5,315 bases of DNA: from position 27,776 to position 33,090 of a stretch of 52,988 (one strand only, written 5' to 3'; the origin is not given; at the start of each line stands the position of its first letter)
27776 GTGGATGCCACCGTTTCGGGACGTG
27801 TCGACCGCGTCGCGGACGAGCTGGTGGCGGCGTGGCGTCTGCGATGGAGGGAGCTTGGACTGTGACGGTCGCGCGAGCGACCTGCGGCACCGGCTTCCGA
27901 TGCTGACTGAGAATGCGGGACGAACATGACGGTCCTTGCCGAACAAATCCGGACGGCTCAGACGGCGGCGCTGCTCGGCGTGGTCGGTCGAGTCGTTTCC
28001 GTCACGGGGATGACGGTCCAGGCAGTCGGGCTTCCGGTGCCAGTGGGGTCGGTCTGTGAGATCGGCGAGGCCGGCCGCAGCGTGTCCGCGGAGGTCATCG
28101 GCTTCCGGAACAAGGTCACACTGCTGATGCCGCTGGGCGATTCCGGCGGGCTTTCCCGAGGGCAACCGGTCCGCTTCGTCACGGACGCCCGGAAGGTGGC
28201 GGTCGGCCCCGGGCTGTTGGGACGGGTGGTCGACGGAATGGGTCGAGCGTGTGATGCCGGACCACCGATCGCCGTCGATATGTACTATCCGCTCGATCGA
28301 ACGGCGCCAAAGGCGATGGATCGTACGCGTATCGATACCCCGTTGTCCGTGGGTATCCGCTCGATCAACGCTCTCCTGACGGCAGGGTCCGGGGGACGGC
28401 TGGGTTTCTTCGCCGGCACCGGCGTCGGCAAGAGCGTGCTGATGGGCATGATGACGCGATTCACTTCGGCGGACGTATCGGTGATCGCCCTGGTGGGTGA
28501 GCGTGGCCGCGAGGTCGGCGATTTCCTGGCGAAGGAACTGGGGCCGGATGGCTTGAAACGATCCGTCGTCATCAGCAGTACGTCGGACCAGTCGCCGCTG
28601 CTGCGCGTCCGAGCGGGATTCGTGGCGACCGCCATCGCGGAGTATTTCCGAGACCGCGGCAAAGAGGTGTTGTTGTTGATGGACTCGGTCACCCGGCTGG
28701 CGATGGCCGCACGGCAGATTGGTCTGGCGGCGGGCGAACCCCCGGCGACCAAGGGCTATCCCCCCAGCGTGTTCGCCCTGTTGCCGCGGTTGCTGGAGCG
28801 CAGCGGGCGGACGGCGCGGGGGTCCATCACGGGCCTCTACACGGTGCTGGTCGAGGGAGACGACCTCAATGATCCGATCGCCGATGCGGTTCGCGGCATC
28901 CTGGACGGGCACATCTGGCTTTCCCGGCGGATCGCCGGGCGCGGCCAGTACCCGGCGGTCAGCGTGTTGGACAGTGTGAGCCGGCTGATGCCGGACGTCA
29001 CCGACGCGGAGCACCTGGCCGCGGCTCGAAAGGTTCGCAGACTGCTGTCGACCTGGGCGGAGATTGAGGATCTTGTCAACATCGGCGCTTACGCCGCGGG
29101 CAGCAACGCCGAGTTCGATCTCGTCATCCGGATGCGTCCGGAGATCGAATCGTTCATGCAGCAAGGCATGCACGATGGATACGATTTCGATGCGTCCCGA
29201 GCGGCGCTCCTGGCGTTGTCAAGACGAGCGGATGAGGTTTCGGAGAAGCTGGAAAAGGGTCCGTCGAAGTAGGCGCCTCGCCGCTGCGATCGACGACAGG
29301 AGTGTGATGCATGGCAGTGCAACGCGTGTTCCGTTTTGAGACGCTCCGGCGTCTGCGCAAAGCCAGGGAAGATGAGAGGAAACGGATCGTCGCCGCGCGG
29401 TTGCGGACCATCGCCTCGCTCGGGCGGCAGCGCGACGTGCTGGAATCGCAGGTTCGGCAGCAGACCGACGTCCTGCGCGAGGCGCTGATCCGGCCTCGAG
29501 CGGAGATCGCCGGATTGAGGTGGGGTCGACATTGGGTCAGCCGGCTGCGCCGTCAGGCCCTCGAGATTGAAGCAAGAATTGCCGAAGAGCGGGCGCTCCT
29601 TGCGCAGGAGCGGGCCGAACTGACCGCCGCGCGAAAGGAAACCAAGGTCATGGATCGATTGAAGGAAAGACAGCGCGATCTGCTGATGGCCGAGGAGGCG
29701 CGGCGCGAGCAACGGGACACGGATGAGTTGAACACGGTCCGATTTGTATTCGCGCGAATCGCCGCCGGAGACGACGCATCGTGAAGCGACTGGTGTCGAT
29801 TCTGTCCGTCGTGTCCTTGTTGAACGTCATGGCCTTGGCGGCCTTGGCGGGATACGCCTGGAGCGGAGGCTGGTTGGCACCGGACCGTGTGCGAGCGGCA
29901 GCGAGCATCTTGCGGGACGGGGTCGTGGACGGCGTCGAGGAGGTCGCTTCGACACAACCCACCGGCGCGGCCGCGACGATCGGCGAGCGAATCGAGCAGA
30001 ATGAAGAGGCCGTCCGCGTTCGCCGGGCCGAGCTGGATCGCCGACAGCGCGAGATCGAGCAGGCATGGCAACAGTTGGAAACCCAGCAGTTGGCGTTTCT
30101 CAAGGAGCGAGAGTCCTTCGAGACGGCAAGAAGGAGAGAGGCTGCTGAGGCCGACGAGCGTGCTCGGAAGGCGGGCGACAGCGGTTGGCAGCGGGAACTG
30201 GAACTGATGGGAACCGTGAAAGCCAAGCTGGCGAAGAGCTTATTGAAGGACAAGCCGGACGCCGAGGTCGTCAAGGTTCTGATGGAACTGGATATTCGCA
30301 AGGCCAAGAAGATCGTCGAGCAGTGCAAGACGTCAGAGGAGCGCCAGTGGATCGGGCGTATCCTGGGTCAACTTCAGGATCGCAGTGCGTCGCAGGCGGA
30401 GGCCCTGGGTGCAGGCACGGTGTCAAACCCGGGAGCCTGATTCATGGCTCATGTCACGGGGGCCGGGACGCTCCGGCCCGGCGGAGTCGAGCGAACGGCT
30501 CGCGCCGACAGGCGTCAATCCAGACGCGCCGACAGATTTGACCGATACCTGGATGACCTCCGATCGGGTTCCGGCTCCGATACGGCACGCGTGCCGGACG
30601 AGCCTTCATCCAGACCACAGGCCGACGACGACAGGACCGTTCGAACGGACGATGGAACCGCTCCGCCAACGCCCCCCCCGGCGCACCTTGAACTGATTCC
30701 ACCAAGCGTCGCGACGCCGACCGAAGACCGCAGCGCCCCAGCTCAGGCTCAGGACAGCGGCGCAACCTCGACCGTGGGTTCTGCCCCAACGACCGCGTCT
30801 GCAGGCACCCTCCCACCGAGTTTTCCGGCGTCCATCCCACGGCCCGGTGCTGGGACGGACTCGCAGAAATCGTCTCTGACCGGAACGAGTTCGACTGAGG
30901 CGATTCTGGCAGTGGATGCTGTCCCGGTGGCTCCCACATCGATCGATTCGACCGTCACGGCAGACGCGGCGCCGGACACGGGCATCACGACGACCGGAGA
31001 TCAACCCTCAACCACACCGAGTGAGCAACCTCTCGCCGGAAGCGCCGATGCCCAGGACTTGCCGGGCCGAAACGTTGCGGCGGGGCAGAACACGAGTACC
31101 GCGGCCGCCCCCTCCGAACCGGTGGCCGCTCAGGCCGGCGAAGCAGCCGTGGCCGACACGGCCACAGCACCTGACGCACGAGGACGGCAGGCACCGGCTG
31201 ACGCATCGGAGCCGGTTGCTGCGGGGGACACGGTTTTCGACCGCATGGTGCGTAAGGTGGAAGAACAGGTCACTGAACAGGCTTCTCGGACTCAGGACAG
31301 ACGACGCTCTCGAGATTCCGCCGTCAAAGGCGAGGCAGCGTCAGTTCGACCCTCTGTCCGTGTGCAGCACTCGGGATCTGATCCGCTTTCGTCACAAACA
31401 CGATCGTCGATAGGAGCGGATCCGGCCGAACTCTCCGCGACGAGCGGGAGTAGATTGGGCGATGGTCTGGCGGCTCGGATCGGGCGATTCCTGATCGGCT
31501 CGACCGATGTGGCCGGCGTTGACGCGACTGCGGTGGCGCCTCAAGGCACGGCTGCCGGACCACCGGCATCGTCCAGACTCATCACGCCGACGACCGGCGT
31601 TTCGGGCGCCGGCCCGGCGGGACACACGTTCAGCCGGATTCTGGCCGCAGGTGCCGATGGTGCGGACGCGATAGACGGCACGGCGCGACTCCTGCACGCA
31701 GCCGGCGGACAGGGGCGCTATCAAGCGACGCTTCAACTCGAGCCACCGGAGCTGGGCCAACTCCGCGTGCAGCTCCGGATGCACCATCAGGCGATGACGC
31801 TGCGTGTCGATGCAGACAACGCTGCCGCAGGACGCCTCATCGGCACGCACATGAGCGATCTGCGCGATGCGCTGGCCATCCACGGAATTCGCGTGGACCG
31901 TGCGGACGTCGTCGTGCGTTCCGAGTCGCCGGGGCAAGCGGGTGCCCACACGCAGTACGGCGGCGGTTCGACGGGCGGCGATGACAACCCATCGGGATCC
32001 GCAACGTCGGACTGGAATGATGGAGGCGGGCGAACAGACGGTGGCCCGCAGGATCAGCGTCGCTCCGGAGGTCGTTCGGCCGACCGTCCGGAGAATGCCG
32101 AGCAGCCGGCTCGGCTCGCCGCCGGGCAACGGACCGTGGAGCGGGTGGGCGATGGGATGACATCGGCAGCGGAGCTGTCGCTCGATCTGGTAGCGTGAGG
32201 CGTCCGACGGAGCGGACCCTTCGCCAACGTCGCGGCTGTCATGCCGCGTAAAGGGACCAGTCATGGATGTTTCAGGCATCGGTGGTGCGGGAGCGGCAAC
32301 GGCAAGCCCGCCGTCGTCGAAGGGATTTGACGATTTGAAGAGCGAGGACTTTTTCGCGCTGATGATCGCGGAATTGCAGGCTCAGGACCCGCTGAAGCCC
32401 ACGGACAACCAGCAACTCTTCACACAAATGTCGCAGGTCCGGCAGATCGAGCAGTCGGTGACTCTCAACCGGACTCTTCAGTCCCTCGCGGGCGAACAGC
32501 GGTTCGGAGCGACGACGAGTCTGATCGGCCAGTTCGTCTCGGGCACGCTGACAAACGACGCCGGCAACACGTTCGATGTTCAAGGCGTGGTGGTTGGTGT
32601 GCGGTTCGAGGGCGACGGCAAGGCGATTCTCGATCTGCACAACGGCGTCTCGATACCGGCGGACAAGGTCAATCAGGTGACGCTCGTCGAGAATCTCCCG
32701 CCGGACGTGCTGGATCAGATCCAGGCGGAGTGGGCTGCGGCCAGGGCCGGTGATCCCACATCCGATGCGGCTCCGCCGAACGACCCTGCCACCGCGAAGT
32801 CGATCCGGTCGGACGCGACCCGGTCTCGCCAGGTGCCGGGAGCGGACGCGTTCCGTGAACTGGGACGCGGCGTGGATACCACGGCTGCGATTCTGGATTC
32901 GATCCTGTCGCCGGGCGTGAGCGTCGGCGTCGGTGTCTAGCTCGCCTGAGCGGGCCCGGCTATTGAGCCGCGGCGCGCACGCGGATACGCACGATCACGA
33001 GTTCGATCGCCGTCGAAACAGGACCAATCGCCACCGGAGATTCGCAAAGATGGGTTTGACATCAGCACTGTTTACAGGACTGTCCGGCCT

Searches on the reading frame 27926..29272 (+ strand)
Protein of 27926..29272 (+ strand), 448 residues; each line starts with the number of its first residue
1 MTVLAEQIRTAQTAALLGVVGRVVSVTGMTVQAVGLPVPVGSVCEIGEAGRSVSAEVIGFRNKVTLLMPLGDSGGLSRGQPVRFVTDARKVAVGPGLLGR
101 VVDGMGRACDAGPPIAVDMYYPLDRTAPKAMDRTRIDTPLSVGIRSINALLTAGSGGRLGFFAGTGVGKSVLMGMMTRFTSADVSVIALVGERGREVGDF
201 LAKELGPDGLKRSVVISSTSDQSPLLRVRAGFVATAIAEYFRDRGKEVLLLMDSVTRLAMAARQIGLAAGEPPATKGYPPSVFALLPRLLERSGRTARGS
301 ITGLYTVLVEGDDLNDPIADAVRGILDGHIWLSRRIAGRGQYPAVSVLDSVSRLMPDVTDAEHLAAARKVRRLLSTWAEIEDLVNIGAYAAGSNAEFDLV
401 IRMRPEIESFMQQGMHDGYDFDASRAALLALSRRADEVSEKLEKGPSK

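Call 5: search_protein_families(library=pfam, proteins=[window:27926-29272:+], max_evalue=0.01)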
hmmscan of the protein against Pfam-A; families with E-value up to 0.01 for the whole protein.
window:27926-29272:+ (448 aa): 3 families
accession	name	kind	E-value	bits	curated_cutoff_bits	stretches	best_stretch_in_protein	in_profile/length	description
PF00006.31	ATP-synt_ab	-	1e-81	274.1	29.5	1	143-352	1-213/213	ATP synthase alpha/beta family, nucleotide-binding domain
PF18269.6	T3SS_ATPase_C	-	3.1e-24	85.1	22.7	1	359-428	1-70/72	T3SS EscN ATPase C-terminal domain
PF02874.29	ATP-synt_ab_N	-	8.5e-07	29.8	20.9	1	19-84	4-67/69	ATP synthase alpha/beta family, beta-barrel domain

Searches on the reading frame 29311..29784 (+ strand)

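Call 5: search_protein_families(library=pfam, proteins=[window:29311-29784:+], max_evalue=0.01)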
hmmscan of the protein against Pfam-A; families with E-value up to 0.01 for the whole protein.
window:29311-29784:+ (157 aa): 1 family
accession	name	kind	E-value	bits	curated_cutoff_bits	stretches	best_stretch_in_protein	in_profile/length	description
PF02050.21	FliJ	-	1.2e-06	29.3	28.4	1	45-145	18-123/123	Flagellar FliJ protein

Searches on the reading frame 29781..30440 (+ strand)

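Call 5: search_protein_families(library=pfam, proteins=[window:29781-30440:+], max_evalue=0.01)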
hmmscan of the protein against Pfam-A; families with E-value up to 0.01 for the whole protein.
window:29781-30440:+ (219 aa): 0 families

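Call 13: search_protein_families(library=ncbifam, proteins=[window:29781-30440:+], max_evalue=0.1)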
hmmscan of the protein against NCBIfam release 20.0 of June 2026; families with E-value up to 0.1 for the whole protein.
window:29781-30440:+ (219 aa): 4 families
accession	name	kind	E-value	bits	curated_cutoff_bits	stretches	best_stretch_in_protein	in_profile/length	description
TIGR03794.1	NHLM_micro_HlyD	equivalog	0.0006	18.8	156.2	1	2-177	9-185/421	NHLP bacteriocin system secretion protein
NF047368.1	collar_FlbB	equivalog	0.0052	16.6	110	1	69-171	60-160/193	periplasmic-type flagellar collar protein FlbB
NF009345.0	PRK12705.1-2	equivalog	0.014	13.9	904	1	69-217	65-206/509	hypothetical protein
TIGR03166.1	alt_F1F0_F1_eps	hypoth_equivalog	0.021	14.8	100.1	1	52-103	67-118/122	alternate F1F0 ATPase, F1 subunit epsilon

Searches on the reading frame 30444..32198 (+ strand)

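Call 5: search_protein_families(library=pfam, proteins=[window:30444-32198:+], max_evalue=0.01)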
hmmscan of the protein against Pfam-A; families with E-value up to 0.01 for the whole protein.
window:30444-32198:+ (584 aa): 2 families
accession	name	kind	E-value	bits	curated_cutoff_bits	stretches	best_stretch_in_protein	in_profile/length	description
PF02120.21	Flg_hook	-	3.5e-16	59.2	29.8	1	422-496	9-83/85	Flagellar hook-length control protein FliK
PF09483.15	HpaP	-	0.00022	21.7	23.8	1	421-478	19-76/90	Type III secretion protein (HpaP)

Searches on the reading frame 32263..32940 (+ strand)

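Call 5: search_protein_families(library=pfam, proteins=[window:32263-32940:+], max_evalue=0.01)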
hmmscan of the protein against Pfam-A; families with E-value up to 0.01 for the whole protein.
window:32263-32940:+ (225 aa): 2 families
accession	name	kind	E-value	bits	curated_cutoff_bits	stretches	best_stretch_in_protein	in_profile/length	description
PF03963.19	FlgD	-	3.1e-15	56.6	27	1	14-74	15-75/75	Flagellar hook capping protein - N-terminal region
PF13861.12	FLgD_tudor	-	0.0011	19.5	26.9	1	85-136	7-57/58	FlgD Tudor-like domain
